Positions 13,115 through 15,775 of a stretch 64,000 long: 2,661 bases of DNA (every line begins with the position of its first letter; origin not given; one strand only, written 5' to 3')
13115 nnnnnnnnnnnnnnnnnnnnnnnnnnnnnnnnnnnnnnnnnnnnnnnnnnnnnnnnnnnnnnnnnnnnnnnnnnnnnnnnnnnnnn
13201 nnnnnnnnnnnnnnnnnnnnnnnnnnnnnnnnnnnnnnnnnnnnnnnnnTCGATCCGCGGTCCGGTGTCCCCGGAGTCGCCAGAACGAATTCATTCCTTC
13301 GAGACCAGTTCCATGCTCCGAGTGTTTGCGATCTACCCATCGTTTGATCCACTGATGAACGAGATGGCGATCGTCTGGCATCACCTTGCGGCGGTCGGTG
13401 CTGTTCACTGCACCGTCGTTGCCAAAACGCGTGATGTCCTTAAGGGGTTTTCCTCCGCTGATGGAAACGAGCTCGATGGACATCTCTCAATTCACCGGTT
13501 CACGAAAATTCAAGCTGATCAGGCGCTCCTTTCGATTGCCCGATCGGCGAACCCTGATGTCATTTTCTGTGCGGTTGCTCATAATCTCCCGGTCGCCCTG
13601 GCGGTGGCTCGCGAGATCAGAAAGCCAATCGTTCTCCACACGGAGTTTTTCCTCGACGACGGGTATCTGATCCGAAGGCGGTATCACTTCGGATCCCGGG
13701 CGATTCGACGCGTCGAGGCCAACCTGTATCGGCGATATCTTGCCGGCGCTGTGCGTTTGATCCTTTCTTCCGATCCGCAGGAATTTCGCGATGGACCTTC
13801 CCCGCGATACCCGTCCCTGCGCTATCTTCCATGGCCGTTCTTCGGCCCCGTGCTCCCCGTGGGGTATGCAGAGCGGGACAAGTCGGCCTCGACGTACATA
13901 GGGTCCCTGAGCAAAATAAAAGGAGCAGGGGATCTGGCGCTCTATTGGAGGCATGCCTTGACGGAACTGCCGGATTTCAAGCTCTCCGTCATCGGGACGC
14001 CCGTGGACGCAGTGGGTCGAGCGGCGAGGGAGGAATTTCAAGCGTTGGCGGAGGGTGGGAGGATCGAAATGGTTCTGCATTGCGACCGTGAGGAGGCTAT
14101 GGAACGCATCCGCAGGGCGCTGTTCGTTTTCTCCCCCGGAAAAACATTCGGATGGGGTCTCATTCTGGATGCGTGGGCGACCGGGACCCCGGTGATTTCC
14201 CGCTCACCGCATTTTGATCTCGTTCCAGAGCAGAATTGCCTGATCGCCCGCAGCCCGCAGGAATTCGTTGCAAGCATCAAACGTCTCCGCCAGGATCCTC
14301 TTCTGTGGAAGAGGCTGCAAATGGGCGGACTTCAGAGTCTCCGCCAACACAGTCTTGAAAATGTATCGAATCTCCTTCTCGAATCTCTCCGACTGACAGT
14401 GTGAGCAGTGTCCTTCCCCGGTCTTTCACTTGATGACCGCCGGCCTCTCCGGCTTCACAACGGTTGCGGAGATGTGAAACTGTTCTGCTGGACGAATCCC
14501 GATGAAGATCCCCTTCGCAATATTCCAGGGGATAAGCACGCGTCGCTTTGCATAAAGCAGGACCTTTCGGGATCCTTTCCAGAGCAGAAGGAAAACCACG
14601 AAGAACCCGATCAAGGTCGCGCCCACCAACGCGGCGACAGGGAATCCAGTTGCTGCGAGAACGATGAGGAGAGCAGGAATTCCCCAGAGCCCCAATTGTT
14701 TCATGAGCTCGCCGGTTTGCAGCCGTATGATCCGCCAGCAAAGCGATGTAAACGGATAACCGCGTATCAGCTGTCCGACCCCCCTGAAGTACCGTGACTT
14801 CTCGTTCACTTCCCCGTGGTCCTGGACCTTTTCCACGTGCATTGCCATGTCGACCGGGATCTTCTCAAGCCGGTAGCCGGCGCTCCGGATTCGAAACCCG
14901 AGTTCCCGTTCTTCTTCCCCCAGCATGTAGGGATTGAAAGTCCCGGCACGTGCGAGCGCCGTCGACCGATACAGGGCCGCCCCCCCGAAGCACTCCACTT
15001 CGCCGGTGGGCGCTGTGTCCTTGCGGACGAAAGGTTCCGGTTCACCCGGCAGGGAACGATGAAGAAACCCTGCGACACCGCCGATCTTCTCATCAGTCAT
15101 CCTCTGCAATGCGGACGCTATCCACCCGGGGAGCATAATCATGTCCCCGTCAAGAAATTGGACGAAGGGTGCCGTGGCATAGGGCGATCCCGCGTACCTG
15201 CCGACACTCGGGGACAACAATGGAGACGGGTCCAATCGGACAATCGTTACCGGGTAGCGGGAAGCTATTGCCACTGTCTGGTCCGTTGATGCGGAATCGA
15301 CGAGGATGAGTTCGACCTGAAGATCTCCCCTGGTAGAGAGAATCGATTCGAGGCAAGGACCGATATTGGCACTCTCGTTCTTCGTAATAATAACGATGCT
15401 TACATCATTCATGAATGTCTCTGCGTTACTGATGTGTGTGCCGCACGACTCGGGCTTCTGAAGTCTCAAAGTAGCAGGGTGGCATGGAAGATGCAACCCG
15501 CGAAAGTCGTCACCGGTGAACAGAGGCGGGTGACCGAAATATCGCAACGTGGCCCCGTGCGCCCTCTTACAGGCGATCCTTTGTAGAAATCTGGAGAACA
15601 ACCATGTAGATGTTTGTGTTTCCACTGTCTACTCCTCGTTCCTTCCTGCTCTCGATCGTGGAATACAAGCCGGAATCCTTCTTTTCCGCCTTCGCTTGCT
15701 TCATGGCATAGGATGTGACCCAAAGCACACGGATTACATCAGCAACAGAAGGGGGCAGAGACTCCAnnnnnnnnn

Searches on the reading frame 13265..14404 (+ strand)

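Call 21: search_protein_families(library=pfam, proteins=[window:13265-14404:+], max_evalue=0.0001)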
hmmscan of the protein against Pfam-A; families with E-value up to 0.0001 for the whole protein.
window:13265-14404:+ (379 aa): 2 families
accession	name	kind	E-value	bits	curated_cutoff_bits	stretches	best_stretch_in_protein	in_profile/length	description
PF13692.12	Glyco_trans_1_4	-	2.2e-05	25.2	27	1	210-344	5-142/142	Glycosyl transferases group 1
PF13524.12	Glyco_trans_1_2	-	2.2e-05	24.9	25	1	230-370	7-141/144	Glycosyl transferase-like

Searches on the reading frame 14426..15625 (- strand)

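Call 21: search_protein_families(library=pfam, proteins=[window:14426-15625:-], max_evalue=0.0001)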
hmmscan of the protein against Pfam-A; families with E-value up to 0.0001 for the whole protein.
window:14426-15625:- (399 aa): 2 families
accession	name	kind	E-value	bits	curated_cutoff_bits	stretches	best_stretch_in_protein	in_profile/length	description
PF00535.33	Glycos_transf_2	-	4.1e-19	69.6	23.3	1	76-191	1-118/168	Glycosyl transferase family 2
PF13641.12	Glyco_tranf_2_3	-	5.4e-07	30.3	27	1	75-191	3-126/230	Glycosyltransferase like family 2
